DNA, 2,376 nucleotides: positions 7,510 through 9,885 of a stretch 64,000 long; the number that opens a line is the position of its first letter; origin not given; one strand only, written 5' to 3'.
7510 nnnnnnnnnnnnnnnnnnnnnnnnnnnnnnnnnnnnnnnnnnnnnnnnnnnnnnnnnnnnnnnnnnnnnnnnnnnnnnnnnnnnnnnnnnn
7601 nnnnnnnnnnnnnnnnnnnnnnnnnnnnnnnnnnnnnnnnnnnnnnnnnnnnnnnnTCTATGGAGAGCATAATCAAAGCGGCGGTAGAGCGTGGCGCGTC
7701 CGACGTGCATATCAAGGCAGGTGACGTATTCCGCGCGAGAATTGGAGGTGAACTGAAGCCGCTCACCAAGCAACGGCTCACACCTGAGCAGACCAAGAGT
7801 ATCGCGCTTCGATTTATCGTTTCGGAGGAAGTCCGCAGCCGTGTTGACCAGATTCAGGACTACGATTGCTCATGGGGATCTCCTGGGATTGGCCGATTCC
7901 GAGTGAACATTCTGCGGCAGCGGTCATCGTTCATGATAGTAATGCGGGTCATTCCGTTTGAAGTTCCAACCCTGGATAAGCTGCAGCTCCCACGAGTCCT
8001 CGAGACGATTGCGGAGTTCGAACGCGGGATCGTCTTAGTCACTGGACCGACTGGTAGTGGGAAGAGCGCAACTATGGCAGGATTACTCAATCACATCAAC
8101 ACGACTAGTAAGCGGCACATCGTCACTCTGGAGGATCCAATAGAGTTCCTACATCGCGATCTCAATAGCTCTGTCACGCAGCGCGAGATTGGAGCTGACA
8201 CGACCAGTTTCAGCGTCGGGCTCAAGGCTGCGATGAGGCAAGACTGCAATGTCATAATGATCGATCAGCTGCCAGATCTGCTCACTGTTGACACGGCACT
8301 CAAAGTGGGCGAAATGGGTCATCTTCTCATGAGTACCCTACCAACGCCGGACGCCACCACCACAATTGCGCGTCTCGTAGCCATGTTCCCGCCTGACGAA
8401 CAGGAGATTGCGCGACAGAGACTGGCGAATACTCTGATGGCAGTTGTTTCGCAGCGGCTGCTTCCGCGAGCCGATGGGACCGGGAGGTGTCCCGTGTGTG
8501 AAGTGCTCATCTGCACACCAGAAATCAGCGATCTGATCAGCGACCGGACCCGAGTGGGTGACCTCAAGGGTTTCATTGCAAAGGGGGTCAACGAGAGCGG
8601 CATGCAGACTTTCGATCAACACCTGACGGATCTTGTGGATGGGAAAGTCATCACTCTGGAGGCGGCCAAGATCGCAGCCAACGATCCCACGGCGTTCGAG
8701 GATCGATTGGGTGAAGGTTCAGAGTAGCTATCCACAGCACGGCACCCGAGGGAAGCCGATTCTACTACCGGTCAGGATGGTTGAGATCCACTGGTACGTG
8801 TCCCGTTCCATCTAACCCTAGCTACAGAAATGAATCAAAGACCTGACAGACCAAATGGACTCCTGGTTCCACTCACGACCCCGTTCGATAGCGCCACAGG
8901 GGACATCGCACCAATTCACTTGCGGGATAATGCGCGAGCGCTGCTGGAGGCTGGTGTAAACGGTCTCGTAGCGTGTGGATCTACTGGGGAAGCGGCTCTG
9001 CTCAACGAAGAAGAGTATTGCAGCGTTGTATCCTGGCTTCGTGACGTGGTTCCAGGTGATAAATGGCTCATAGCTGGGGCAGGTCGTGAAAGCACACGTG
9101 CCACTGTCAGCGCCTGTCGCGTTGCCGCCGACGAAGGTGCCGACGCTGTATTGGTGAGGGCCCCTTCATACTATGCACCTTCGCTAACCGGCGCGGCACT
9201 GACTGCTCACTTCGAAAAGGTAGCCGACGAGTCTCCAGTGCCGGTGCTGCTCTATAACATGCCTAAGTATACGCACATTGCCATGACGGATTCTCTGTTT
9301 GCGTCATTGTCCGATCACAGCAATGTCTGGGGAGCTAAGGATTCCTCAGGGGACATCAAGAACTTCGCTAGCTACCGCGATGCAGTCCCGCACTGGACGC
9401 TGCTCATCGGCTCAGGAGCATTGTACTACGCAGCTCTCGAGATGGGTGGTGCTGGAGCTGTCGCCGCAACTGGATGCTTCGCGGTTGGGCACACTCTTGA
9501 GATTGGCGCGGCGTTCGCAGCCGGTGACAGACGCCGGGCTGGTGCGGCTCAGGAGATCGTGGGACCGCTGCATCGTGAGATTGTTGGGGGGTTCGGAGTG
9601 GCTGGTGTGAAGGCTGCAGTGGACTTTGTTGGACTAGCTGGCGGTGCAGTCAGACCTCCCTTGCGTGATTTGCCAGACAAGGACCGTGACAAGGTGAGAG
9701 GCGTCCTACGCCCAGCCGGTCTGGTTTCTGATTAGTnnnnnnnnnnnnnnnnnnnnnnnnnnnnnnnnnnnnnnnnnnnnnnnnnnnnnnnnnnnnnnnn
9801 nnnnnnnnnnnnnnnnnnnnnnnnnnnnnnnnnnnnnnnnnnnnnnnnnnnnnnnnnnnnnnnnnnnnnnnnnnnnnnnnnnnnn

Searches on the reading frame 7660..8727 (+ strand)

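Call 12: search_protein_families(library=pfam, proteins=[window:7660-8727:+], max_evalue=0.0001)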
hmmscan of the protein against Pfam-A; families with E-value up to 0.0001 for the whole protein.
window:7660-8727:+ (355 aa): 4 families
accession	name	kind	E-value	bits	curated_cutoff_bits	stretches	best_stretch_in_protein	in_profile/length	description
PF00437.27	T2SSE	-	1.7e-36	126.1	24.9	1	3-282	14-287/370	Type II/IV secretion system protein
PF20703.3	nSTAND1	-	7.8e-06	26.2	27.1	1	113-225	26-146/379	Novel STAND NTPase 1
PF13191.12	AAA_16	-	1.2e-05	26.3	32.6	1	110-156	12-62/167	AAA ATPase domain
PF12775.13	AAA_7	-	6.1e-05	23.1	25.8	0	102-150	14-61/181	P-loop containing dynein motor region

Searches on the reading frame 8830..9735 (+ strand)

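Call 12: search_protein_families(library=pfam, proteins=[window:8830-9735:+], max_evalue=0.0001)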
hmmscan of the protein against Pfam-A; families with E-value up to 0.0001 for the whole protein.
window:8830-9735:+ (301 aa): 1 family
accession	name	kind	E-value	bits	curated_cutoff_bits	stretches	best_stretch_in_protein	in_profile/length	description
PF00701.28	DHDPS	-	7.1e-46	156.7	22.1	1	9-293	3-286/289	Dihydrodipicolinate synthetase family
